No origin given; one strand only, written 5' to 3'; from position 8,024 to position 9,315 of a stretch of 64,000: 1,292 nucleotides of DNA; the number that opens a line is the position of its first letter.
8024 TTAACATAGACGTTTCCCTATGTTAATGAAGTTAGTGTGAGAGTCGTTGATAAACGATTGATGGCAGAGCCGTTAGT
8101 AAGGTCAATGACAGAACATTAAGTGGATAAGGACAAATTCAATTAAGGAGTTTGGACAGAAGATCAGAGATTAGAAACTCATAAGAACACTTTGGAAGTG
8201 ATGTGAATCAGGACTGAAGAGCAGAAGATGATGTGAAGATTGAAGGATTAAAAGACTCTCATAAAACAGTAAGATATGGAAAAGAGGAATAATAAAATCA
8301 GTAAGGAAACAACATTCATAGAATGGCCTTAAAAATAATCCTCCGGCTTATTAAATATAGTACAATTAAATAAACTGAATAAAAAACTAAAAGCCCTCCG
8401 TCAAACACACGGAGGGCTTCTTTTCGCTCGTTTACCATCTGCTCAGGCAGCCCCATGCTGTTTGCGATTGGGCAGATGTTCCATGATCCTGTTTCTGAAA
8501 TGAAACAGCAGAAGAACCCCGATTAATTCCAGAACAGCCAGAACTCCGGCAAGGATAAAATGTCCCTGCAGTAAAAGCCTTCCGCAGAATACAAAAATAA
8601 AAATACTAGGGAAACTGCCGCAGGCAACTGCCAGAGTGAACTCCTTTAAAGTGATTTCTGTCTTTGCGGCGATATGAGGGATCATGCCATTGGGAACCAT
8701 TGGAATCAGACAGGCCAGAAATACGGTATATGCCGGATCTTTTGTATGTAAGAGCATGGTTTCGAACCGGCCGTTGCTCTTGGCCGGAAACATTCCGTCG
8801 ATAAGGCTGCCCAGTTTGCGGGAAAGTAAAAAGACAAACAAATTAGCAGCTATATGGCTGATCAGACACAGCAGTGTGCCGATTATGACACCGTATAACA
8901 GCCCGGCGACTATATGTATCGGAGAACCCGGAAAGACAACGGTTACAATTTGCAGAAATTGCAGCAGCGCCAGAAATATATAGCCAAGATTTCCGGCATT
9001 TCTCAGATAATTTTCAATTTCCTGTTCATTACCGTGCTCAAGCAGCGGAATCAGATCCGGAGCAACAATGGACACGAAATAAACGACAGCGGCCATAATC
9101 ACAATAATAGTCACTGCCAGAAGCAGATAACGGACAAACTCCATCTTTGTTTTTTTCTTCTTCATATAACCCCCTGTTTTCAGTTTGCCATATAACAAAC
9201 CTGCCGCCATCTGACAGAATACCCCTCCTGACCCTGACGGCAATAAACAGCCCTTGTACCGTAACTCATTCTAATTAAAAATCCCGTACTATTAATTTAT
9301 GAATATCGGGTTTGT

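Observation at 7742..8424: ORF-free, purine-rich roughly 650-nt transcription unit with perfect consensus promoter and strong terminator: candidate large ncRNA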

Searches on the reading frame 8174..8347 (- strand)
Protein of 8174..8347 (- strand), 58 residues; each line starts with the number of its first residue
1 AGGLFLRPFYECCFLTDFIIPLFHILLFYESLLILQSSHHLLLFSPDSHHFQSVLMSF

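Call 28: search_protein_families(library=pfam, max_evalue=10, proteins=[window:8174-8347:-])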
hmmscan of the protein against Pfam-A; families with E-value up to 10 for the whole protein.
seq(58 aa): 1 family
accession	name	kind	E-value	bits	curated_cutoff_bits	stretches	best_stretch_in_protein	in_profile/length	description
PF22070.2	Androglobin_V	-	0.23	11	27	1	18-55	64-100/275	Androglobin, domain V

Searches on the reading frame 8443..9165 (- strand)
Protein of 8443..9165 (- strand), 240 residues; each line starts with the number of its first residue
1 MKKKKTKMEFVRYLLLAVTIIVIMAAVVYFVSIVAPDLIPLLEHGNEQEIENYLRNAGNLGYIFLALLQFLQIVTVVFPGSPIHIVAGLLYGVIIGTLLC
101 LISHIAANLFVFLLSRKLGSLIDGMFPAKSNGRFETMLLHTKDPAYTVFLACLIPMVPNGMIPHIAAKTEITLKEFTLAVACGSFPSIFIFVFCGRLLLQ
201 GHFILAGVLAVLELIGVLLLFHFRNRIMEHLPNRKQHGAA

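Call 7: find_encoding_contigs(protein=window:8443-9165:-, flank=10000, max_places=10)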
Protein window:8443-9165:- (240 aa): no gene with exactly this product is on record in the collection.

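Call 14: find_homologous_proteins(query=window:8443-9165:-, max_evalue=1e-20)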
Query window:8443-9165:- (240 aa): 5 proteins with E <= 1e-20 among 2872 candidates.
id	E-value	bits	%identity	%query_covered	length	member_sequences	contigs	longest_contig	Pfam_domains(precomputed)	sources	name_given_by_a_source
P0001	2.3e-149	513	100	100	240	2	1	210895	PF09335.17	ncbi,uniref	ncbi:TVP38/TMEM64 family protein [Anaerolentibacter hominis]|uniref:TVP38/TMEM64 family protein n=1 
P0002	1.2e-47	181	45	81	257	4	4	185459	PF09335.17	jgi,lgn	jgi:uncharacterized membrane protein YdjX (TVP38/TMEM64 family)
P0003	8.8e-43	165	36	95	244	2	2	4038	PF09335.17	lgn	-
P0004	9.2e-43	165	46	70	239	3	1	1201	PF09335.17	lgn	-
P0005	6.6e-36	142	38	95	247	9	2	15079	PF09335.17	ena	-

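Call 17: find_encoding_contigs(protein=P0002, flank=10000, max_places=4)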
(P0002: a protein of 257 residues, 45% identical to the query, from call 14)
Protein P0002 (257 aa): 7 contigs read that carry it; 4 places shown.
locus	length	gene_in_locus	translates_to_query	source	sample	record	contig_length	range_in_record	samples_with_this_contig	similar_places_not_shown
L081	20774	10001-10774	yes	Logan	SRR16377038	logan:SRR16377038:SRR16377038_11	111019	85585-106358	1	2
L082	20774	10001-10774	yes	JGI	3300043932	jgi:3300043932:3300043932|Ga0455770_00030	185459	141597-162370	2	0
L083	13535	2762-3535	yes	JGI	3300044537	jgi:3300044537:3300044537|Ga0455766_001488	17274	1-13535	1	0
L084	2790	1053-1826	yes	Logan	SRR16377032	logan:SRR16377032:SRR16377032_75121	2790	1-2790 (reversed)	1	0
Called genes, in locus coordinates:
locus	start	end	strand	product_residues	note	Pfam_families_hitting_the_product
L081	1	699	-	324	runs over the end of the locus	PF01087:GalP_UDP_transf, PF01230:HIT (faint), PF16285:DUF4931_N (weak), PF16268:DUF4921, PF02744:GalP_UDP_tr_C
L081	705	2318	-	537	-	PF00496:SBP_bac_5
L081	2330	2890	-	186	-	PF01464:SLT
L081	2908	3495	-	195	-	PF01121:CoaE, PF13238:AAA_18 (faint), PF13671:AAA_33 (faint)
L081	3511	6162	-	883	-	PF02739:5_3_exonuc_N, PF01367:5_3_exonuc, PF01612:DNA_pol_A_exo1, PF22619:DNA_polI_exo1, PF00476:DNA_pol_A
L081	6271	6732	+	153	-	PF03073:TspO_MBR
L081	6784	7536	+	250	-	-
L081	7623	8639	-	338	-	PF00535:Glycos_transf_2, PF00515:TPR_1 (faint)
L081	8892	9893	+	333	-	PF13379:NMT1_2, PF09084:NMT1, PF12974:Phosphonate-bd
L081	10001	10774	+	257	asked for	PF09335:VTT_dom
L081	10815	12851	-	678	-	PF00657:Lipase_GDSL, PF13472:Lipase_GDSL_2 (weak)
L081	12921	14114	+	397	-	PF01264:Chorismate_synt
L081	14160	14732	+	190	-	-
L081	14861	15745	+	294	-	PF02899:Phage_int_SAM_1, PF00589:Phage_integrase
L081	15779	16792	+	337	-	PF02424:ApbE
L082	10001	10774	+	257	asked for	PF09335:VTT_dom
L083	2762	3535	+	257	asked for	PF09335:VTT_dom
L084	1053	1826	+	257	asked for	PF09335:VTT_dom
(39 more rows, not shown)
